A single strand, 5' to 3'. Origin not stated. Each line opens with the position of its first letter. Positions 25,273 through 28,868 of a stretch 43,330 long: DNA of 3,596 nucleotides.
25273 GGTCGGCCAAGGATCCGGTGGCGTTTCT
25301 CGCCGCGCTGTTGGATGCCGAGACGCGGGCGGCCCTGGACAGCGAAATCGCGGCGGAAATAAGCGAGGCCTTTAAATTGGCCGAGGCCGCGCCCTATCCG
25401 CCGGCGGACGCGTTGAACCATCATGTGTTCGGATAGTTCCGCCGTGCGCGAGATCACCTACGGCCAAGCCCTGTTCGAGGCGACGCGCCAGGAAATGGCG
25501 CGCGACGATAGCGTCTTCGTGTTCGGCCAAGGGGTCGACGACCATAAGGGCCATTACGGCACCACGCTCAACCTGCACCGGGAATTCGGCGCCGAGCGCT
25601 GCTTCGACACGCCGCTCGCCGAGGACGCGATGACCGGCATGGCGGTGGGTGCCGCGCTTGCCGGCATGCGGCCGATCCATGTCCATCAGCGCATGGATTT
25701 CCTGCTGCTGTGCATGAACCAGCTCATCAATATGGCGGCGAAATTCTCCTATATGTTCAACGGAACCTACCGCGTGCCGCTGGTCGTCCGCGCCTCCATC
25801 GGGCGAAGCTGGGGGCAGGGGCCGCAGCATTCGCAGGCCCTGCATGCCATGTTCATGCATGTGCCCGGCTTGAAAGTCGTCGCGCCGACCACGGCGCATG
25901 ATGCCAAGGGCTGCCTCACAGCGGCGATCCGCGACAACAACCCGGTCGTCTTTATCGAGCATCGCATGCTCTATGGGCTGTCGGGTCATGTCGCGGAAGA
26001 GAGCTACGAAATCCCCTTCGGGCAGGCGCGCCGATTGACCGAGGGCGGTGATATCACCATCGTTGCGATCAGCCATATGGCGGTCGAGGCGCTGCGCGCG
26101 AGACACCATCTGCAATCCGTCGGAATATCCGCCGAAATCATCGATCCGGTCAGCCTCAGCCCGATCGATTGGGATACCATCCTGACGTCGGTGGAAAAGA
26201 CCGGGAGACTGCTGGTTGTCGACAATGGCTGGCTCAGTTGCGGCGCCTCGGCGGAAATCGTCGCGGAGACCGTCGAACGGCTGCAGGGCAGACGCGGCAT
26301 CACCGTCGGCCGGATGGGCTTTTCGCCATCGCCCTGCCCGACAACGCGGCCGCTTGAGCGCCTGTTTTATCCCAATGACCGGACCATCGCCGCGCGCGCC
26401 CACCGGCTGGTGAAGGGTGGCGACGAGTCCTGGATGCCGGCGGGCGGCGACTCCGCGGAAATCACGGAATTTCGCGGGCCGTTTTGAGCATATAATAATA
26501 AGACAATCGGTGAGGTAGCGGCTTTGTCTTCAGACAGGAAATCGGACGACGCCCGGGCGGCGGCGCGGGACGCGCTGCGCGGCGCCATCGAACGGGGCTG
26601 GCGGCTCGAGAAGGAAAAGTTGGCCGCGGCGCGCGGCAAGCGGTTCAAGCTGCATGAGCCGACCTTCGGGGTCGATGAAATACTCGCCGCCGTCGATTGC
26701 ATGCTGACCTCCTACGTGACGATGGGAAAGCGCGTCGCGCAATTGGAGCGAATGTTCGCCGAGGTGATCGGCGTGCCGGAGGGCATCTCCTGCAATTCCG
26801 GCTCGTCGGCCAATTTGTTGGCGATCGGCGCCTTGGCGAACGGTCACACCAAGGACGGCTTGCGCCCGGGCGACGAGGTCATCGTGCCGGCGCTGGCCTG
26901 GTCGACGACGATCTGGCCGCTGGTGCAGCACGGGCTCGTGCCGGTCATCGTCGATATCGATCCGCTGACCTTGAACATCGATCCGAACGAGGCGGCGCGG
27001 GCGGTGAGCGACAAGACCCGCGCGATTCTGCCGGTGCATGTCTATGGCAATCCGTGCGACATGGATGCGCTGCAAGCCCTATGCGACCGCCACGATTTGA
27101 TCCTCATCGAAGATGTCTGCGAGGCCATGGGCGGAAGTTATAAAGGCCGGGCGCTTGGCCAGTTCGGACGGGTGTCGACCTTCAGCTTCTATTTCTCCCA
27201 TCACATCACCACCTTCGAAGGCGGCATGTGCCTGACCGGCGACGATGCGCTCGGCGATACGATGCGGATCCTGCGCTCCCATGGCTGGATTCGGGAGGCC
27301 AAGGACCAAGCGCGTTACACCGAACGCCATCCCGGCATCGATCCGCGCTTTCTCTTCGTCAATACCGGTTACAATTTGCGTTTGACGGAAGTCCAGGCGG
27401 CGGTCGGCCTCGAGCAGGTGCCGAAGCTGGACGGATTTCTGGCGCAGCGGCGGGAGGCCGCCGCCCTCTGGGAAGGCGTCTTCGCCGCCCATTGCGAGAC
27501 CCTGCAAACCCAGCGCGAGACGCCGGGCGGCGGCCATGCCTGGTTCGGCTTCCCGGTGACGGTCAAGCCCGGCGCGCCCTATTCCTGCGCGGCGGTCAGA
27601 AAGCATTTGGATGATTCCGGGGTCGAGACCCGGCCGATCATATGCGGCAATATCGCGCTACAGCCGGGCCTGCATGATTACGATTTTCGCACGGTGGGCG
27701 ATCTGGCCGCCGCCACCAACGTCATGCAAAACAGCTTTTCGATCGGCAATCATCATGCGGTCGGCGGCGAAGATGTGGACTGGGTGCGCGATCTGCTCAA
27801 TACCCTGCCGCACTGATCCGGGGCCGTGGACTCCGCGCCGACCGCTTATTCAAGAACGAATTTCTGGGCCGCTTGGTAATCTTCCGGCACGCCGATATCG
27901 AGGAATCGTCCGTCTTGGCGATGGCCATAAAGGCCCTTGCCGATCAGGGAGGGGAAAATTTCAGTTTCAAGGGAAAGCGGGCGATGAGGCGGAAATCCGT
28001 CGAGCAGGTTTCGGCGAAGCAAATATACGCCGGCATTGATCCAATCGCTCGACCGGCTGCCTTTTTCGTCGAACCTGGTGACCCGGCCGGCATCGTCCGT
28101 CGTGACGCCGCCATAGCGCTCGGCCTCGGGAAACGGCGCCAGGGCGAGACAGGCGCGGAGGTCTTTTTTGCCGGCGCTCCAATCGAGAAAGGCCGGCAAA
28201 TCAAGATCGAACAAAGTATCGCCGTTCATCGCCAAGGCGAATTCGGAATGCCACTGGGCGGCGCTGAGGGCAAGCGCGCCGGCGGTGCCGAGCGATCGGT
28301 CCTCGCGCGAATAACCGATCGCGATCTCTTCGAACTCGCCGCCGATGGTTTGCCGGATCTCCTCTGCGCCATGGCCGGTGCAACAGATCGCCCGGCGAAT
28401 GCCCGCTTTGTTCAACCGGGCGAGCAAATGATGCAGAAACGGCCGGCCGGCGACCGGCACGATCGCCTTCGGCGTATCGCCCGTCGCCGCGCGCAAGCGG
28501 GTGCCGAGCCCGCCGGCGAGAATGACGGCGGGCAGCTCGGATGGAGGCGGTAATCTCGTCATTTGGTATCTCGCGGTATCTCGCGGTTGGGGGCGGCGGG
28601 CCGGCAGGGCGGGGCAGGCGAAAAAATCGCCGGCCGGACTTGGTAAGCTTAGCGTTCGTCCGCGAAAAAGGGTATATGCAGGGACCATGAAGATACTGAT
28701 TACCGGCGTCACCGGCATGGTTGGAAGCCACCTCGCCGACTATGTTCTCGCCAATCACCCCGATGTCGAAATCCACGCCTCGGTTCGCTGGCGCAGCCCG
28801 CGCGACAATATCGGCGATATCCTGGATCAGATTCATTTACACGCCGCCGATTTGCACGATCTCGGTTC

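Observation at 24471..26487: Orphan ThDP E1 alpha/beta pair (no E2/E3) embedded in a nucleotide-sugar operon: candidate two-carbon sugar-branching enzyme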

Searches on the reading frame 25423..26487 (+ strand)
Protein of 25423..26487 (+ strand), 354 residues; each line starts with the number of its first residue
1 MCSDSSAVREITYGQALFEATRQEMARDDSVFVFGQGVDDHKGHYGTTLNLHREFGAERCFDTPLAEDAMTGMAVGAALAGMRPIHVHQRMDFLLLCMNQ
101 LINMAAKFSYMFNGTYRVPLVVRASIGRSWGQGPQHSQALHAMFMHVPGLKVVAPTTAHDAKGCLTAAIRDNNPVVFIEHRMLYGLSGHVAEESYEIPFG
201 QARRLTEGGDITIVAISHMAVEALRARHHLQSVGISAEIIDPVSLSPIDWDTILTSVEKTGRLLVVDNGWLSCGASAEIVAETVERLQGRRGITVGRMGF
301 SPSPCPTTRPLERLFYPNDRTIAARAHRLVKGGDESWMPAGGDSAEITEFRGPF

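Call 7: search_protein_families(library=pfam, proteins=[window:25423-26487:+])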
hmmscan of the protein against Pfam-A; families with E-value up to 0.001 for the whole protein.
window:25423-26487:+ (354 aa): 2 families
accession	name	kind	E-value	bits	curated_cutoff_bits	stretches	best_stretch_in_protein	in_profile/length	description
PF02779.29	Transket_pyr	-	2.1e-37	128.9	27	1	10-184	2-172/174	Transketolase, pyrimidine binding domain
PF02780.25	Transketolase_C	-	7.8e-26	90.9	25.9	1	200-322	1-124/124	Transketolase, C-terminal domain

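Call 11: search_protein_families(library=ncbifam, proteins=[window:25423-26487:+], max_evalue=0.00001)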
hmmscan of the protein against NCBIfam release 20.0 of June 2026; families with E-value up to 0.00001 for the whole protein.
window:25423-26487:+ (354 aa): 7 families
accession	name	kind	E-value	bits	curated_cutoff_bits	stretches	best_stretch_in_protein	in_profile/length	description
NF006667.0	PRK09212.1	subfamily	3.4e-86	289.1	321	1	9-330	2-323/327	pyruvate dehydrogenase complex E1 component subunit beta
NF008854.0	PRK11892.1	equivalog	2.1e-83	280.5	454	1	6-326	137-458/464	pyruvate dehydrogenase complex E1 component subunit beta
NF004559.0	PRK05899.2-5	equivalog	4.8e-21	74.6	488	1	12-301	323-594/627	transketolase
TIGR00204.1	dxs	equivalog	3.5e-14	52.3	465.95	1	17-284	315-569/616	1-deoxy-D-xylulose-5-phosphate synthase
NF008968.0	PRK12315.1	subfamily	6.1e-14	51.2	510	1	12-279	280-533/582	1-deoxy-D-xylulose-5-phosphate synthase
NF003933.0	PRK05444.2-2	equivalog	7.6e-12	44.5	395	1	51-281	328-555/606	1-deoxy-D-xylulose-5-phosphate synthase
NF004556.0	PRK05899.2-2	equivalog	1.4e-07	30.2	575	1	192-300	503-610/639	transketolase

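Call 44: search_solved_structures(query=window:25423-26484:+, show_alignments=2, max_evalue=1e-10)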
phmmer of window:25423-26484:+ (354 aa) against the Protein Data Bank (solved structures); distinct sequences matched with E-value up to 1e-10: 13.
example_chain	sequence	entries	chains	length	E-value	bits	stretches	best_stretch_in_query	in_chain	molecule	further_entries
3duf_B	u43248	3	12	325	9.6e-64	218.9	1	10-326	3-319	Pyruvate dehydrogenase E1 component subunit beta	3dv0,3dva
1w85_B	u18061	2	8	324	1.2e-63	218.5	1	11-326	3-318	PYRUVATE DEHYDROGENASE E1 COMPONENT, BETA SUBUNIT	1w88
1ik6_A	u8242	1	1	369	6.7e-59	202.9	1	13-299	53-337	pyruvate dehydrogenase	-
1ni4_B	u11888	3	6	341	1.1e-58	202.2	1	10-285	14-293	Pyruvate dehydrogenase E1 component: Beta subunit | Pyruvate dehydrogenase E1 component subunit beta | Pyruvate dehydrogenase E1 component subunit beta, mitocho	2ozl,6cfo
6cer_B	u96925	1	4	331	1.2e-58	202.1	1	10-285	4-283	Pyruvate dehydrogenase E1 component subunit beta, mitochondrial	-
3exe_B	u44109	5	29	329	1.4e-58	201.9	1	11-285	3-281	Pyruvate dehydrogenase E1 component subunit beta, mitochondrial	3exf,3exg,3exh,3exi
1um9_B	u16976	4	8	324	4.4e-57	197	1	11-291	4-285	2-oxo acid dehydrogenase beta subunit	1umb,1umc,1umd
1dtw_B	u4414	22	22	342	4.1e-44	154.3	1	13-285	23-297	BRANCHED-CHAIN ALPHA-KETO ACID DEHYDROGENASE BETA SUBUNIT | 2-OXOISOVALERATE DEHYDROGENASE BETA SUBUNIT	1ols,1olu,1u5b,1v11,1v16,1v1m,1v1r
2j9f_B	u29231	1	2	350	4.1e-44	154.3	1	13-285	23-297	2-OXOISOVALERATE DEHYDROGENASE BETA SUBUNIT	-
1olx_B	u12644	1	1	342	5.4e-43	150.6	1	13-285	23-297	2-OXOISOVALERATE DEHYDROGENASE BETA SUBUNIT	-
2bp7_B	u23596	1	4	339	6.7e-43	150.3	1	10-321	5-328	2-OXOISOVALERATE DEHYDROGENASE BETA SUBUNIT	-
1qs0_B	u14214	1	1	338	7.8e-43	150.1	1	11-321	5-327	2-OXOISOVALERATE DEHYDROGENASE BETA-SUBUNIT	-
6yaj_AAA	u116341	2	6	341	1.6e-12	50.4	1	57-284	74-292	C-terminal chain of split transketolase from Carboxydothermus hydrogenoformans | C-terminal component of the split chain transketolase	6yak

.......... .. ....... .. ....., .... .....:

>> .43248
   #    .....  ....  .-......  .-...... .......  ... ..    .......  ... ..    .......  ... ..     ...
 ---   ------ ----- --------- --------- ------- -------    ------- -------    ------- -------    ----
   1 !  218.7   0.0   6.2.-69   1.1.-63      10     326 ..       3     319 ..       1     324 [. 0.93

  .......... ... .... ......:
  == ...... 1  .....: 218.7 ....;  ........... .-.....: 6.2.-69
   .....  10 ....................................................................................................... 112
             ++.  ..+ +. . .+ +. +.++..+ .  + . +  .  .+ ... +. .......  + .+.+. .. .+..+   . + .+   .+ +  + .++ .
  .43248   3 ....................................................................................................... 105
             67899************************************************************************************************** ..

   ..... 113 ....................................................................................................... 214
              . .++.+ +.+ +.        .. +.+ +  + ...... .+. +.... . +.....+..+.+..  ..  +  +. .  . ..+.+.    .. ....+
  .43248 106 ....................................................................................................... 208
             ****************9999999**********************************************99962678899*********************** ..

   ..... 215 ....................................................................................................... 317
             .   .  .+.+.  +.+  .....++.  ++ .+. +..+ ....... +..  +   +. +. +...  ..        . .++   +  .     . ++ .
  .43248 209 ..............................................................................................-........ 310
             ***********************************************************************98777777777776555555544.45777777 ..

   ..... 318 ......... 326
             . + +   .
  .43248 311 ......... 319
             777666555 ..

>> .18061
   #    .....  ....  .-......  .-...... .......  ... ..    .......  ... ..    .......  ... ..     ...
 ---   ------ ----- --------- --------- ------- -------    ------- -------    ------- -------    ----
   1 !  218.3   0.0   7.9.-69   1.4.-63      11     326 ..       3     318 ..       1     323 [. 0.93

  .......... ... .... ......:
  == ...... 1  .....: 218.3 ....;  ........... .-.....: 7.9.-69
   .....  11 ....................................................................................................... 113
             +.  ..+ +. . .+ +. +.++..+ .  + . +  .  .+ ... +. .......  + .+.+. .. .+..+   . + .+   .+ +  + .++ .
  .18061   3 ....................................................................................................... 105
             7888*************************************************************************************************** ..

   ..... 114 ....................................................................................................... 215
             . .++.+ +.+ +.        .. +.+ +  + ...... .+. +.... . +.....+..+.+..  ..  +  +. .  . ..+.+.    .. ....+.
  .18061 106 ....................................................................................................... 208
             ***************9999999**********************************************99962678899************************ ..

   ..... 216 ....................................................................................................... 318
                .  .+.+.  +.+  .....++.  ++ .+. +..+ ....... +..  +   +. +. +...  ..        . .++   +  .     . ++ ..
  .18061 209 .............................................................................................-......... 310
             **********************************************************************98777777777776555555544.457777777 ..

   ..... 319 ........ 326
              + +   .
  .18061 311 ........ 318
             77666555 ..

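Call 82: search_protein_representatives(protein=window:25423-26484:+)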
Query: 354 residues. Proteins with E-value up to 0.001 (for the whole library): 20018; up to 1e-10: 9452; up to 1e-30: 2178. The best 150 are listed.
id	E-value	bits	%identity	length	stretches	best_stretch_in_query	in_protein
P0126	8.7e-134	462.4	61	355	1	9-354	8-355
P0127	4.6e-124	430.4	57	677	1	10-354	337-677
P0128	5.1e-105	367.8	55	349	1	9-336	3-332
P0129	6.7e-99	347.7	49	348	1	10-354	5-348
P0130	9.2e-97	340.7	68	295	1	70-297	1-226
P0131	1.8e-95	336.4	50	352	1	9-324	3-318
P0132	1.9e-95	336.3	53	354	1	9-354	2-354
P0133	7.4e-94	331.1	50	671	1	10-343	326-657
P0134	8.4e-94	330.9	52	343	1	11-324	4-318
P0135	2.8e-91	322.6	51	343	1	12-354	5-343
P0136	1.1e-90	320.7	47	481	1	8-325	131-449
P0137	2.0e-90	319.8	46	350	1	8-354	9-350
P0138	2.3e-90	319.6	46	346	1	9-354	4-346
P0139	5.4e-90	318.4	44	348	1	6-354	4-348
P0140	1.1e-89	317.4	48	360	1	6-354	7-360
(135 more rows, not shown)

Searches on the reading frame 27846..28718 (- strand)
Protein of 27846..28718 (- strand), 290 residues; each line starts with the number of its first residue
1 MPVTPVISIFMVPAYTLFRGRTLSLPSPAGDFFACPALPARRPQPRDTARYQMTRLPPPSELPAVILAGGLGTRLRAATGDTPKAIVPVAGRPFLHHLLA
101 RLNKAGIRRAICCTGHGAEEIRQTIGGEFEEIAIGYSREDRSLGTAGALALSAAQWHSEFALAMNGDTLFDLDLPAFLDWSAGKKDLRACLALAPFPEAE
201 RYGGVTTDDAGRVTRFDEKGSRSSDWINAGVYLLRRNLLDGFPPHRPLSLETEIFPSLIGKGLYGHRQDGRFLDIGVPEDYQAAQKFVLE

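Call 7: search_protein_families(library=pfam, proteins=[window:27846-28718:-])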
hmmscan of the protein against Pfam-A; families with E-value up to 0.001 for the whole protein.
window:27846-28718:- (290 aa): 2 families
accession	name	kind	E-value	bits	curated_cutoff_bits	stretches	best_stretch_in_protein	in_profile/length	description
PF00483.29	NTP_transferase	-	6.8e-30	104.9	21.2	1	64-289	2-243/245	Nucleotidyl transferase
PF12804.13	NTP_transf_3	-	7e-11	43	27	1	64-170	1-98/160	MobA-like NTP transferase domain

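Call 11: search_protein_families(library=ncbifam, proteins=[window:27846-28718:-], max_evalue=0.00001)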
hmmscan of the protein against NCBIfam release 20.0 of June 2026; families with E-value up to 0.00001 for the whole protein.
window:27846-28718:- (290 aa): 28 families (the best 25 are shown)
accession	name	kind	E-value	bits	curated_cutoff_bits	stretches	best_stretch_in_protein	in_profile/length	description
NF052502.1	man1P_GTase_Rv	exception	1.7e-49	168.6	440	1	64-283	3-225/352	mannose-1-phosphate guanylyltransferase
NF049965.1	GlMnHpPGnyltfHddC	equivalog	6.9e-40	137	300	1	64-283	3-216/221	D-glycero-D-manno-heptose 1-phosphate guanosyltransferase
TIGR03992.1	Arch_glmU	subfamily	1.4e-28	99.9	292.1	1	64-289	3-228/393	bifunctional sugar-1-phosphate nucleotidylyltransferase/acetyltransferase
NF041313.1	UDPGP_AglF_Halo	equivalog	9.9e-28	97.2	400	1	64-247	3-187/234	UTP--glucose-1-phosphate uridylyltransferase AglF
NF045761.1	NAMPUrTaseMurU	equivalog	2.7e-25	89.5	250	1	64-285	3-224/226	N-acetylmuramate alpha-1-phosphate uridylyltransferase MurU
TIGR01208.1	rmlA_long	equivalog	6.8e-21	74.5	320.25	1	64-290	2-236/353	glucose-1-phosphate thymidylyltransferase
NF045697.1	MurNAcPUrMurU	equivalog_domain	2.8e-16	59.6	370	1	65-284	1-224/229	N-acetylmuramate alpha-1-phosphate uridylyltransferase MurU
TIGR02623.1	G1P_cyt_trans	equivalog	4.3e-16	59.1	300.25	1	64-122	3-61/255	glucose-1-phosphate cytidylyltransferase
TIGR01173.1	glmU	equivalog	6.6e-15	54.9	366.85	1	64-239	3-177/452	bifunctional UDP-N-acetylglucosamine diphosphorylase/glucosamine-1-phosphate N-acetyltransferase GlmU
NF010935.0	PRK14355.1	equivalog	7.3e-15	54.5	718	1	61-239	3-183/459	bifunctional UDP-N-acetylglucosamine diphosphorylase/glucosamine-1-phosphate N-acetyltransferase GlmU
NF010938.0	PRK14358.1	equivalog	3.9e-13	48.8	500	1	62-234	8-181/481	bifunctional N-acetylglucosamine-1-phosphate uridyltransferase/glucosamine-1-phosphate acetyltransferase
NF010934.1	PRK14354.1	equivalog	1.4e-12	46.9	450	1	64-235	2-173/447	bifunctional UDP-N-acetylglucosamine diphosphorylase/glucosamine-1-phosphate N-acetyltransferase GlmU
TIGR01207.1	rmlA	equivalog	1.8e-12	47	360.65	1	65-235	3-176/286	glucose-1-phosphate thymidylyltransferase RfbA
NF010933.0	PRK14353.1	equivalog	3.1e-12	45.8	505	1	62-234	6-179/453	bifunctional UDP-N-acetylglucosamine diphosphorylase/glucosamine-1-phosphate N-acetyltransferase GlmU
NF041173.1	Sug_nt_acttase_Thmprot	equivalog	2.7e-11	43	600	1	64-239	3-173/405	bifunctional sugar-1-phosphate nucleotidylyltransferase/acetyltransferase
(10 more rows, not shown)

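Call 80: search_solved_structures(query=window:27849-28562:-, max_evalue=1e-10)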
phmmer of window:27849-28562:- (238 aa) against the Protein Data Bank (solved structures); distinct sequences matched with E-value up to 1e-10: 20.
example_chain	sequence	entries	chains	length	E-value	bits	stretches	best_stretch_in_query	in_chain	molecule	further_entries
6jq8_A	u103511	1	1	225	1.5e-31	112.8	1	12-235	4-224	Putative 6-deoxy-D-mannoheptose pathway protein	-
5xhw_A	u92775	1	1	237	2.1e-31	112.3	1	12-235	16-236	Putative 6-deoxy-D-mannoheptose pathway protein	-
7whr_B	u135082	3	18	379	9.4e-30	106.9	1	10-231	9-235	Nucleotidyl transferase family protein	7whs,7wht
7x8j_A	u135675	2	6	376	8.5e-26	93.9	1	11-234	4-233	Mannose-1-phosphate guanylyltransferase 1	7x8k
8x7s_B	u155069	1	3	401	9.4e-26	93.8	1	4-236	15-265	UTP--glucose-1-phosphate uridylyltransferase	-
8yre_D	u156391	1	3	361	9.9e-26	93.7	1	11-234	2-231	Mannose-1-phosphate guanylyltransferase 1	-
7d72_K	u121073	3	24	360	4.1e-25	91.7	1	11-232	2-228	Mannose-1-phosphate guanyltransferase beta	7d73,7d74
1tzf_A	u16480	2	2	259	1.2e-14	57.4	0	12-75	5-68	Glucose-1-phosphate cytidylyltransferase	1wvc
1mp3_A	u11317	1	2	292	1.3e-12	50.8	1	12-188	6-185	GLUCOSE-1-PHOSPHATE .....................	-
1mp4_A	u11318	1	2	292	8.6e-12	48.1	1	12-188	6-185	W224H Variant of S. Enterica RmlA Bound to UDP-Glucose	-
3pkq_A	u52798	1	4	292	1.1e-11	47.7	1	12-188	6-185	Glucose-1-phosphate thymidylyltransferase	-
3pkp_A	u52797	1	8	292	2.1e-11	46.8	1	12-188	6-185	Glucose-1-phosphate thymidylyltransferase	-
8hhd_A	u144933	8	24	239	2.5e-11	46.6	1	8-234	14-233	Nucleotidyl transferase | N-acetylmuramate alpha-1-phosphate uridylyltransferase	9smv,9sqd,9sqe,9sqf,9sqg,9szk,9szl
1mp5_A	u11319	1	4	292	2.5e-11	46.5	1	12-186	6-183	Y177F VARIANT OF S. ENTERICA RmlA BOUND TO UDP-GLUCOSE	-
3hl3_A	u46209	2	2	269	3.9e-11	45.9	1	10-190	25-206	Glucose-1-phosphate thymidylyltransferase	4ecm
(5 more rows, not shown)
